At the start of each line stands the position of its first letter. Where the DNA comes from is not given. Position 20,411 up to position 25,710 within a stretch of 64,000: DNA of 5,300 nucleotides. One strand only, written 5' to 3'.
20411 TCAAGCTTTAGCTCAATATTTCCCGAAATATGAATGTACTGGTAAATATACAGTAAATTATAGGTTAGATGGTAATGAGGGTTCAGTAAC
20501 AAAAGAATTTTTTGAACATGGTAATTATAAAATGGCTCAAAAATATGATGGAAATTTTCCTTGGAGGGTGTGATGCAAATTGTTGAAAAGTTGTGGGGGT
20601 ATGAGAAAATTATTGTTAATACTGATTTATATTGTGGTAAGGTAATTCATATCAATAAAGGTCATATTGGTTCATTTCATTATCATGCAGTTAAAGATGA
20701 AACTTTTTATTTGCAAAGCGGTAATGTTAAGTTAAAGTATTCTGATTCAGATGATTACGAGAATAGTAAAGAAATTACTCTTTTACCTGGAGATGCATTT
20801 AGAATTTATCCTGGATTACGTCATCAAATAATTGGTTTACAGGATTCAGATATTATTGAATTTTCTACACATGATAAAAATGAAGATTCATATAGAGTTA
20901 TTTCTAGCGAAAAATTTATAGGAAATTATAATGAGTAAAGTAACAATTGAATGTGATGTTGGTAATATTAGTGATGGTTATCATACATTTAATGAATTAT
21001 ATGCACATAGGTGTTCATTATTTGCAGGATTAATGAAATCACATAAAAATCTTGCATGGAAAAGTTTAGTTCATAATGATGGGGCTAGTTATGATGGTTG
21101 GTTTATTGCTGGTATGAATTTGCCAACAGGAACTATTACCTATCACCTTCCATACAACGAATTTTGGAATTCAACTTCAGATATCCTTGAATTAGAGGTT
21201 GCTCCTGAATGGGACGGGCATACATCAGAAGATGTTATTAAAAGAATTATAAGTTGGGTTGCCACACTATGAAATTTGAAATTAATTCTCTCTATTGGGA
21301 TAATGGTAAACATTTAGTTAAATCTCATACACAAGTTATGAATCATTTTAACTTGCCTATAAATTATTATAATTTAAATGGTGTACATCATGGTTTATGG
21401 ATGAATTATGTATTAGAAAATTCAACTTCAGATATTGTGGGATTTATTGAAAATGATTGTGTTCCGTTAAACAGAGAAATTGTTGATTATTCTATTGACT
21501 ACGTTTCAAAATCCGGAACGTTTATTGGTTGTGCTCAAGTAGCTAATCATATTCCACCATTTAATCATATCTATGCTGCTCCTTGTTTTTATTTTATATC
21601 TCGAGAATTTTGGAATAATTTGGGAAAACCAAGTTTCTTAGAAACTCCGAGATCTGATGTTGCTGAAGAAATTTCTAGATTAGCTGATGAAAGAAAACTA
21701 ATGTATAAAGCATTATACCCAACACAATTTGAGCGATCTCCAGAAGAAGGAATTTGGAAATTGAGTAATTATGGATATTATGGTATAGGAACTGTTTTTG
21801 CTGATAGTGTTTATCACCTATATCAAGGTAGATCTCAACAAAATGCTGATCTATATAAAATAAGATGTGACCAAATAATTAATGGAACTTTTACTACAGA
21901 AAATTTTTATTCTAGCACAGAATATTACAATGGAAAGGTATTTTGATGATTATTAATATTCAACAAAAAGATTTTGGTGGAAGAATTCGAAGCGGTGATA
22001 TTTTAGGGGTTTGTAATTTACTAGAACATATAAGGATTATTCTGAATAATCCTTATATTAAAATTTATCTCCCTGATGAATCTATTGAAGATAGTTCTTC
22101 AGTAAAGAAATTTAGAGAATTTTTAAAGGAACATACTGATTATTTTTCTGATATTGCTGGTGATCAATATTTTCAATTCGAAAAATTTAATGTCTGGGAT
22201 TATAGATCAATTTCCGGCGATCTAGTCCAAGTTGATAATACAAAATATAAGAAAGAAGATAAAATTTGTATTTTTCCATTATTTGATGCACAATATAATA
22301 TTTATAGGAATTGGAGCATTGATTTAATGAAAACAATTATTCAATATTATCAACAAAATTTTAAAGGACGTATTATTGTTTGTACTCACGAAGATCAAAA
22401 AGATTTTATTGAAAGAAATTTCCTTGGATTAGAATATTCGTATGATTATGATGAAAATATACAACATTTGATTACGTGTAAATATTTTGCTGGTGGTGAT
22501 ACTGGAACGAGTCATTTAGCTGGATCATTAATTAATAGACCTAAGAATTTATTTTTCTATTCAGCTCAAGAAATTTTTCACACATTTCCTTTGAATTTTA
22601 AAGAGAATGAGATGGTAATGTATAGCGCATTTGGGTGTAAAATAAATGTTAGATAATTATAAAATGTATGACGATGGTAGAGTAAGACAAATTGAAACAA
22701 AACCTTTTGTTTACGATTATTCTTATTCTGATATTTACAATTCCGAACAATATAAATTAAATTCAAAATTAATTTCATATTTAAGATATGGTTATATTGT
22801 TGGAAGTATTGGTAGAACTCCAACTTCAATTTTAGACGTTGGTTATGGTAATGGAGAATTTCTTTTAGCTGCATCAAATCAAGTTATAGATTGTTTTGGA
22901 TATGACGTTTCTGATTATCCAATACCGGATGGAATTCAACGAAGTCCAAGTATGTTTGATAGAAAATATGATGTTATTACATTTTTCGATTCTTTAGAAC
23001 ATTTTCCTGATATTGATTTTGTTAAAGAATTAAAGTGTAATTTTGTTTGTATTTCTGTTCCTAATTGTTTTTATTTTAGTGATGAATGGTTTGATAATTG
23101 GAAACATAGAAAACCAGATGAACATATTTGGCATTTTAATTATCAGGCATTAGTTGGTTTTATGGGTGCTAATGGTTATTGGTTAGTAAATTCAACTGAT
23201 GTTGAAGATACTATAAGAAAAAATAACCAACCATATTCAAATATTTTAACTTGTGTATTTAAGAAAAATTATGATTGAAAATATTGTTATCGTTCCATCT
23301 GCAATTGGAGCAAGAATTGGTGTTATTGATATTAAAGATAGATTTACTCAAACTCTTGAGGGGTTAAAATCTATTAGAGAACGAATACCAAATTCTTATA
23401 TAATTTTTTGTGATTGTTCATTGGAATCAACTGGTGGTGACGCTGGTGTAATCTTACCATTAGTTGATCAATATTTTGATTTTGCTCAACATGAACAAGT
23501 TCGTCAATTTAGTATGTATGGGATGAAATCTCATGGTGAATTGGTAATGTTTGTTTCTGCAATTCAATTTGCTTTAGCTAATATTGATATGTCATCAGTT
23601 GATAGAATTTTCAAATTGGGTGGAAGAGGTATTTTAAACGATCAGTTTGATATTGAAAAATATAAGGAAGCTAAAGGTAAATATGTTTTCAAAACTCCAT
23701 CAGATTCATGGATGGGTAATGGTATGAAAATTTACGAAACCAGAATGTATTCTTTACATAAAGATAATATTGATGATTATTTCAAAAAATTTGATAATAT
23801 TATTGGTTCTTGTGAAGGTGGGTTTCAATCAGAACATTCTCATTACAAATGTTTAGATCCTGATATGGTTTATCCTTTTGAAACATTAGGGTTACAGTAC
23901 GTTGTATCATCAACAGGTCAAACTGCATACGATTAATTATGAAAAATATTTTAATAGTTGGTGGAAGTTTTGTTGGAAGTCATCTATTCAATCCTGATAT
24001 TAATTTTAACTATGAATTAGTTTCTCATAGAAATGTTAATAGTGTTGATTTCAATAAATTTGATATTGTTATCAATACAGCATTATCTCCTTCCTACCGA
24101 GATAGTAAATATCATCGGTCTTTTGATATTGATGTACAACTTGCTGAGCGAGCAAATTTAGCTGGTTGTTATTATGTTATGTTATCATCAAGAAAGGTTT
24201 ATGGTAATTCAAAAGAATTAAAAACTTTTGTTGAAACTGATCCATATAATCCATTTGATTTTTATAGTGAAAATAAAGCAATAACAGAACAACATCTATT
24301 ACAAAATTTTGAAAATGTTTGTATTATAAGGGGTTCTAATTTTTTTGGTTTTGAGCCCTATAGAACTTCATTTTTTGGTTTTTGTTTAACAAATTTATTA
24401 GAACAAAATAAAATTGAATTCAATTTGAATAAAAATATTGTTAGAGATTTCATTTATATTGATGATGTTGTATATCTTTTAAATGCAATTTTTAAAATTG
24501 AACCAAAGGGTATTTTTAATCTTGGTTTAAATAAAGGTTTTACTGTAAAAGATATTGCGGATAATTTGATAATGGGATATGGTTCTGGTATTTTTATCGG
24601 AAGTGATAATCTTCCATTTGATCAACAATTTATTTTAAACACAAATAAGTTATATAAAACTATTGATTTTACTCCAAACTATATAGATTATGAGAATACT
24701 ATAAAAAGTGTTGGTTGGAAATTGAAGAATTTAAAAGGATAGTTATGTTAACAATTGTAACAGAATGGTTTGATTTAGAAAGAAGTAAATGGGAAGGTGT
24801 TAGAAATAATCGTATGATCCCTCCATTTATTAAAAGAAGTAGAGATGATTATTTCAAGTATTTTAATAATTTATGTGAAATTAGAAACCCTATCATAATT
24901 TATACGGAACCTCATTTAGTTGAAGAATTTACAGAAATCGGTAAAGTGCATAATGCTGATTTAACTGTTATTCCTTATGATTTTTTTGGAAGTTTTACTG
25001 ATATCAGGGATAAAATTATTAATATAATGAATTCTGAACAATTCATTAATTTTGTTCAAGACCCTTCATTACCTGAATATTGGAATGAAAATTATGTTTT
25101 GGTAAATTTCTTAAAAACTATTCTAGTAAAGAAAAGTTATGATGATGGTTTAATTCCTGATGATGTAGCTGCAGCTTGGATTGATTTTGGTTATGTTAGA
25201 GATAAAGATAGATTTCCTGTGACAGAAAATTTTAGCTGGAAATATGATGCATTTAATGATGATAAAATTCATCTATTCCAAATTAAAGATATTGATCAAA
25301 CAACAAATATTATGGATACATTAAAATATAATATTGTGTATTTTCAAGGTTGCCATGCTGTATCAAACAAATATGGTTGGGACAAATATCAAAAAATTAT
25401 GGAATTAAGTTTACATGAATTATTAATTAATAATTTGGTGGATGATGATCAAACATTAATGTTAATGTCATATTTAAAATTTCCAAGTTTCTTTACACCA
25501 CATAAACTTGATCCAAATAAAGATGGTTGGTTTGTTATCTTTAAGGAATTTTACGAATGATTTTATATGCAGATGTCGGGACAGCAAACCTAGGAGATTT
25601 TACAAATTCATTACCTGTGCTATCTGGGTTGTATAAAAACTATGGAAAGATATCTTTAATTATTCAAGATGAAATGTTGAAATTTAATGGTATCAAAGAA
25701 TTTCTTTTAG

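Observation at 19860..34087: A ~14 kb phage-encoded glycan biosynthesis island including an E1-type [2Fe-2S] sugar 3-dehydrase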

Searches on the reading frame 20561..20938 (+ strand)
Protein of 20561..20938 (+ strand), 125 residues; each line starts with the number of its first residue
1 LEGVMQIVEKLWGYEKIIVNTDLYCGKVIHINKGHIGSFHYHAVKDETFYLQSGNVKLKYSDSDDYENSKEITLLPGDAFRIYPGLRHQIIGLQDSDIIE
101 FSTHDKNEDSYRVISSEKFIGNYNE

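Call 5: search_protein_families(library=pfam, proteins=[window:20561-20938:+], max_evalue=0.01)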
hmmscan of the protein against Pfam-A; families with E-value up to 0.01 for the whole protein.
window:20561-20938:+ (125 aa): 4 families
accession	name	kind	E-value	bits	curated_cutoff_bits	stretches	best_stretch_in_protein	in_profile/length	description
PF07883.17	Cupin_2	-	1.5e-07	31.4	27.2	1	28-92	2-58/70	Cupin domain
PF05899.18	Cupin_3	-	0.0002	21.4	23.5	1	35-87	15-61/74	EutQ-like cupin domain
PF07385.18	Lyx_isomer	-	0.00082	19.1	20.8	0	21-54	84-117/222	D-lyxose isomerase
PF00190.28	Cupin_1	-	0.0061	16.6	22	1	29-116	38-125/151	Cupin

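Call 84: search_solved_structures(query=window:20570-20938:+, max_evalue=0.01)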
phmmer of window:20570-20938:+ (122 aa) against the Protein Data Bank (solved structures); distinct sequences matched with E-value up to 0.01: 2.
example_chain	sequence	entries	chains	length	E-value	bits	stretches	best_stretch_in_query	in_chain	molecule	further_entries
5fpz_A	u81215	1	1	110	3.3e-05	27.3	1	18-106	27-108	PECTIN DEGRADATION PROTEIN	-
5fpx_A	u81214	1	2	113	3.5e-05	27.2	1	18-106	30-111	PECTIN DEGRADATION PROTEIN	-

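Call 93: search_protein_families(library=ncbifam, proteins=[window:20570-20938:+], max_evalue=1e-10)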
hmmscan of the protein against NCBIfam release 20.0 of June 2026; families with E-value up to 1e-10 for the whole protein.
window:20570-20938:+ (122 aa): 0 families

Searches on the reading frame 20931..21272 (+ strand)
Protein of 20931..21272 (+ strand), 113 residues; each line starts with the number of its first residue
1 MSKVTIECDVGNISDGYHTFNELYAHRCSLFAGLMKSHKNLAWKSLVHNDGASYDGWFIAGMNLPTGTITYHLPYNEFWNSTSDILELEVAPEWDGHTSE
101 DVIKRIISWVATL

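Call 5: search_protein_families(library=pfam, proteins=[window:20931-21272:+], max_evalue=0.01)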
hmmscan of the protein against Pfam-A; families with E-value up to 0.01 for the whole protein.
window:20931-21272:+ (113 aa): 1 family
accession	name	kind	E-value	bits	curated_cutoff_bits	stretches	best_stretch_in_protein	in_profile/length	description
PF25311.1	WDGH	-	4.4e-38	129.9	27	1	11-108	1-96/97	WDGH domain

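Call 38: search_protein_families(library=phrogs, proteins=[window:20931-21272:+], max_evalue=0.01)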
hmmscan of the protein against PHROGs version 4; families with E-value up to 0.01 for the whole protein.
window:20931-21272:+ (113 aa): 5 families
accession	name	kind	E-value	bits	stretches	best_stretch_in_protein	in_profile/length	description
phrog_3392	-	unknown function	1.7e-39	137.5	1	8-109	204-303/310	-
phrog_3769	-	unknown function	2.8e-36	126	1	5-108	57-159/186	-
phrog_21846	-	unknown function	1.3e-16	61.7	1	44-104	283-342/354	-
phrog_16023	-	unknown function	1.2e-08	36.3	1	42-110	59-119/128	-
phrog_26338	-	unknown function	0.00025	21.8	1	41-112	98-165/177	-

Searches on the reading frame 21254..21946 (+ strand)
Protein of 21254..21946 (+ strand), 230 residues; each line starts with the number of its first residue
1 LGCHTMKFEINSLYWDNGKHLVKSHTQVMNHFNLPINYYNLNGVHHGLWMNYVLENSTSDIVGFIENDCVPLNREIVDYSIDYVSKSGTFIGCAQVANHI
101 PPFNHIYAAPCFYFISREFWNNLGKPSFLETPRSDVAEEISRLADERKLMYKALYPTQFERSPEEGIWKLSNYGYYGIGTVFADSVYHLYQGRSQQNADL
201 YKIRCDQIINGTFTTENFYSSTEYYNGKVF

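Call 5: search_protein_families(library=pfam, proteins=[window:21254-21946:+], max_evalue=0.01)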
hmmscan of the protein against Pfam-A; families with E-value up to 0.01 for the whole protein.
window:21254-21946:+ (230 aa): 0 families

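Call 27: search_protein_families(library=ncbifam, proteins=[window:21254-21946:+], max_evalue=0.001)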
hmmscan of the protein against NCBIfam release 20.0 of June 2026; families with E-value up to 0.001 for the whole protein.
window:21254-21946:+ (230 aa): 0 families

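Call 38: search_protein_families(library=phrogs, proteins=[window:21254-21946:+], max_evalue=0.01)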
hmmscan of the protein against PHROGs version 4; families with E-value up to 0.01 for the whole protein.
window:21254-21946:+ (230 aa): 0 families

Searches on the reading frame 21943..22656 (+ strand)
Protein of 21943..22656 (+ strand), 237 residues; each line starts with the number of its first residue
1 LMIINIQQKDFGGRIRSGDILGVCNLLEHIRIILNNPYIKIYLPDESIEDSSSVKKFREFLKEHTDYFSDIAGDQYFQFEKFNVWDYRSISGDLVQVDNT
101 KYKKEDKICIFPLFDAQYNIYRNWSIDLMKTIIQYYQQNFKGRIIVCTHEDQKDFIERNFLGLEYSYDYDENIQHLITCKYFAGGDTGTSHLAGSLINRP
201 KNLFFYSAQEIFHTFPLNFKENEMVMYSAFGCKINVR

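Call 5: search_protein_families(library=pfam, proteins=[window:21943-22656:+], max_evalue=0.01)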
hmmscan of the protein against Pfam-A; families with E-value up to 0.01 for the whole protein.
window:21943-22656:+ (237 aa): 0 families

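Call 27: search_protein_families(library=ncbifam, proteins=[window:21943-22656:+], max_evalue=0.001)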
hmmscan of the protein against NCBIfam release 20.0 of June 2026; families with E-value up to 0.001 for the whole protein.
window:21943-22656:+ (237 aa): 0 families

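Call 38: search_protein_families(library=phrogs, proteins=[window:21943-22656:+], max_evalue=0.01)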
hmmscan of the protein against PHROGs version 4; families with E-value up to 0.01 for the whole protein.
window:21943-22656:+ (237 aa): 0 families

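Call 73: find_homologous_proteins(query=window:21943-22656:+, max_evalue=0.00001)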
Query window:21943-22656:+ (237 aa): 70 proteins with E <= 0.00001 among 141 candidates.
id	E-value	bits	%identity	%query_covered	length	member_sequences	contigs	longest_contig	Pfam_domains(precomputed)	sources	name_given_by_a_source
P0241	3.7e-158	542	100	100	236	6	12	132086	-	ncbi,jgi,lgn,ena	jgi:ADP-heptose:LPS heptosyltransferase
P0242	2.0e-124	432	77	100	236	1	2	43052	-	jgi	jgi:ADP-heptose:LPS heptosyltransferase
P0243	1.1e-117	410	74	100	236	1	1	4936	-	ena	-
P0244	1.2e-103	364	65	97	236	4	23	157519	-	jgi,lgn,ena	jgi:hypothetical protein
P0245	1.9e-102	360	65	98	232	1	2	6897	-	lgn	-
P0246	3.7e-78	280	52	98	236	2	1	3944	-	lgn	-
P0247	4.3e-78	280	53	98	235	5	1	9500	-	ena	-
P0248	9.3e-76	272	53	97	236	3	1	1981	-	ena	-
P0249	2.3e-75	271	52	97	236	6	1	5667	-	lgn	-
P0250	3.9e-75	270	53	97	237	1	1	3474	-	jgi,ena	jgi:ADP-heptose:LPS heptosyltransferase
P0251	5.7e-75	270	53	98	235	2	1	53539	-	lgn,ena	-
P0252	4.6e-74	267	50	98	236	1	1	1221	-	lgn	-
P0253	3.5e-73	264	54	97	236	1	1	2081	-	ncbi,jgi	jgi:hypothetical protein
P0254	6.3e-73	263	49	100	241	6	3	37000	-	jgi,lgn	-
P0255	2.0e-70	255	48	97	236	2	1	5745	-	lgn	-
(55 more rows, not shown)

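Call 82: predict_structure(alignment_id=A3)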
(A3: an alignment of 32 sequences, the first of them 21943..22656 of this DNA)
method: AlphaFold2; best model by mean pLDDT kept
length: 237 residues; sequences in the alignment: 32
mean_pLDDT: 93.2   pTM: 0.90
mean pLDDT of the five models: 93.2, 89.8, 89.0, 87.5, 87.4
residues with pLDDT >= 90: 186; 70-90: 47; 50-70: 4; < 50: 0
segments of 3 or more residues with pLDDT < 50: none
pLDDT, mean of each block of 10 residues (from residue 1): 96 95 97 98 97 96 98 96 91 96 97 86 91 95 95 95 96 98 93 96 88 79 85 80
secondary structure, 60 per line:
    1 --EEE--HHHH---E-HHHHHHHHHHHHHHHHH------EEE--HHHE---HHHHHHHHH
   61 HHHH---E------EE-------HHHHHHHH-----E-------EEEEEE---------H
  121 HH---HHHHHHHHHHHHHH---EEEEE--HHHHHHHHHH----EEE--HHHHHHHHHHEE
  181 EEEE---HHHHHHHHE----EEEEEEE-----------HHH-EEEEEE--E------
elements in order: E3-5 H8-11 H17-33 E40-42 H52-64 H84-91 E105-110 H126-139 E143-147 H150-159 E164-166 H169-178 E179-184 H188-195 E201-207 E223-228

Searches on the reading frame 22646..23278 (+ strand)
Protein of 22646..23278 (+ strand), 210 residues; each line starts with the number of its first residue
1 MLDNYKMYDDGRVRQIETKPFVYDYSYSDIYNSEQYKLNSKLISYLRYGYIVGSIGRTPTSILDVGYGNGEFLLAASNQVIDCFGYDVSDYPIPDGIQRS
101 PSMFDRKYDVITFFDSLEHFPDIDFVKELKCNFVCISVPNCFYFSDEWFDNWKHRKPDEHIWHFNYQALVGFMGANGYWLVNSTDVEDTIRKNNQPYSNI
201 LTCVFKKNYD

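Call 5: search_protein_families(library=pfam, proteins=[window:22646-23278:+], max_evalue=0.01)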
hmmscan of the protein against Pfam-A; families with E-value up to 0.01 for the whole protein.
window:22646-23278:+ (210 aa): 4 families
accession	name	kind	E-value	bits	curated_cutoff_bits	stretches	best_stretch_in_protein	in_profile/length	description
PF13489.12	Methyltransf_23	-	1.9e-16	60.7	27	1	56-180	20-161/164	Methyltransferase domain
PF13649.12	Methyltransf_25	-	0.0023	19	27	0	62-91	1-32/97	Methyltransferase domain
PF08241.18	Methyltransf_11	-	0.0049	17.9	21.2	0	63-123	1-76/95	Methyltransferase domain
PF08242.18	Methyltransf_12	-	0.0084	17.3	30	0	91-125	31-83/98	Methyltransferase domain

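Call 93: search_protein_families(library=ncbifam, proteins=[window:22646-23278:+], max_evalue=1e-10)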
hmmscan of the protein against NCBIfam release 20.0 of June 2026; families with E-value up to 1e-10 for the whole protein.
window:22646-23278:+ (210 aa): 0 families

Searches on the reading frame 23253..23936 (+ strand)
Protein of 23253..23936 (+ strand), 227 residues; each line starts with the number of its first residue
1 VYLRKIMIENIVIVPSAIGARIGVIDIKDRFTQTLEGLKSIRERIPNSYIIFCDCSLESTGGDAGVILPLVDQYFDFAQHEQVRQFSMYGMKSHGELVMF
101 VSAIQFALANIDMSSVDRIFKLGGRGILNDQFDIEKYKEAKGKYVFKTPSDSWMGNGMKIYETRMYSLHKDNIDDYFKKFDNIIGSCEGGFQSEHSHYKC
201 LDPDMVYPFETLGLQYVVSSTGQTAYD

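Call 5: search_protein_families(library=pfam, proteins=[window:23253-23936:+], max_evalue=0.01)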
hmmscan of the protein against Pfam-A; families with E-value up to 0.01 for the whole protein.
window:23253-23936:+ (227 aa): 0 families

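Call 27: search_protein_families(library=ncbifam, proteins=[window:23253-23936:+], max_evalue=0.001)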
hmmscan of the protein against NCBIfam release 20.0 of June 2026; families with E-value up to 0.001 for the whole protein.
window:23253-23936:+ (227 aa): 0 families

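Call 38: search_protein_families(library=phrogs, proteins=[window:23253-23936:+], max_evalue=0.01)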
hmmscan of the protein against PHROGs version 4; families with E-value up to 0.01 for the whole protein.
window:23253-23936:+ (227 aa): 0 families

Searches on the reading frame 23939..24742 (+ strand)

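Call 5: search_protein_families(library=pfam, proteins=[window:23939-24742:+], max_evalue=0.01)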
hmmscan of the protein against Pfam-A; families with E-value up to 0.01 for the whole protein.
window:23939-24742:+ (267 aa): 3 families
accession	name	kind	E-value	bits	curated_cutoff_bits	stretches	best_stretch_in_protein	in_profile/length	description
PF01370.27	Epimerase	-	1.3e-13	51.4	20.9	1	37-196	61-240/240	NAD dependent epimerase/dehydratase family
PF04321.23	RmlD_sub_bind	-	1.4e-07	31.3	27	1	65-157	82-171/287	RmlD substrate binding domain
PF16363.11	GDP_Man_Dehyd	-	2.5e-07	30.9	27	1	76-261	121-320/332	GDP-mannose 4,6 dehydratase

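Call 8: search_protein_families(library=ncbifam, proteins=[window:23939-24742:+], max_evalue=0.01)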
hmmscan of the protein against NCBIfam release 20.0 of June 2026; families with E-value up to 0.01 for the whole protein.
window:23939-24742:+ (267 aa): 8 families
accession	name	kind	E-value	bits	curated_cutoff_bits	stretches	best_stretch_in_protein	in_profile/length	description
TIGR01181.1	dTDP_gluc_dehyt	equivalog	1.5e-13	50.5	365.1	1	75-264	116-314/321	dTDP-glucose 4,6-dehydratase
TIGR02197.1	heptose_epim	equivalog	4.1e-09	36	274.6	1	59-214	89-260/316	ADP-glyceromanno-heptose 6-epimerase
TIGR01214.1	rmlD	equivalog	1.8e-07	30.6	224.05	1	65-156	81-170/285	dTDP-4-dehydrorhamnose reductase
TIGR01179.1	galE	equivalog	2.2e-07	30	262.3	1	168-261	225-325/332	UDP-glucose 4-epimerase GalE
NF007490.0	PRK10084.1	subfamily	2.3e-06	26.8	649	1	88-265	146-338/361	dTDP-glucose 4,6-dehydratase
NF008360.0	PRK11150.1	equivalog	3.6e-05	23.1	452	1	80-216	112-256/310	ADP-glyceromanno-heptose 6-epimerase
NF007582.0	PRK10217.1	equivalog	0.00016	20.9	698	1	77-184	127-239/355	dTDP-glucose 4,6-dehydratase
TIGR02622.1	CDP_4_6_dhtase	equivalog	0.0003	20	278.45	1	75-117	120-162/352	CDP-glucose 4,6-dehydratase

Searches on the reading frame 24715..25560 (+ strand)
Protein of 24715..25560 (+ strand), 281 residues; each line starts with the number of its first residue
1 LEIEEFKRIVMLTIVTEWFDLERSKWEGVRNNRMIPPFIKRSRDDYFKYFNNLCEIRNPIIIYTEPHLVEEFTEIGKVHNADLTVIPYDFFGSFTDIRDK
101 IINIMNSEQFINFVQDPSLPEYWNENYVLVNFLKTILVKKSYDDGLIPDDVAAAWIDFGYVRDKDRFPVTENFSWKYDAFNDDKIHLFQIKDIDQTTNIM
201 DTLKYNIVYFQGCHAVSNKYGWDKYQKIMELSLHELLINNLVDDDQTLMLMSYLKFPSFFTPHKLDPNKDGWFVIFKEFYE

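Call 5: search_protein_families(library=pfam, proteins=[window:24715-25560:+], max_evalue=0.01)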
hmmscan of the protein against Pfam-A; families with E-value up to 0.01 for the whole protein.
window:24715-25560:+ (281 aa): 1 family
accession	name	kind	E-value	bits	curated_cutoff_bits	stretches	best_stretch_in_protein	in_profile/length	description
PF09612.15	HtrL_YibB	-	1.8e-35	123.3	24.1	1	12-279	3-265/267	Bacterial protein of unknown function (HtrL_YibB)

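Call 27: search_protein_families(library=ncbifam, proteins=[window:24715-25560:+], max_evalue=0.001)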
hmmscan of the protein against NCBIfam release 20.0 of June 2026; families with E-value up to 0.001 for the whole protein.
window:24715-25560:+ (281 aa): 2 families
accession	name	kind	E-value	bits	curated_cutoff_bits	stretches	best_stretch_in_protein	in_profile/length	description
NF008462.0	PRK11346.1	equivalog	7.6e-47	160.3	342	1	12-279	6-267/286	protein YibB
TIGR02192.1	HtrL_YibB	equivalog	8.9e-37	127.2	264.9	1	12-279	5-259/270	protein YibB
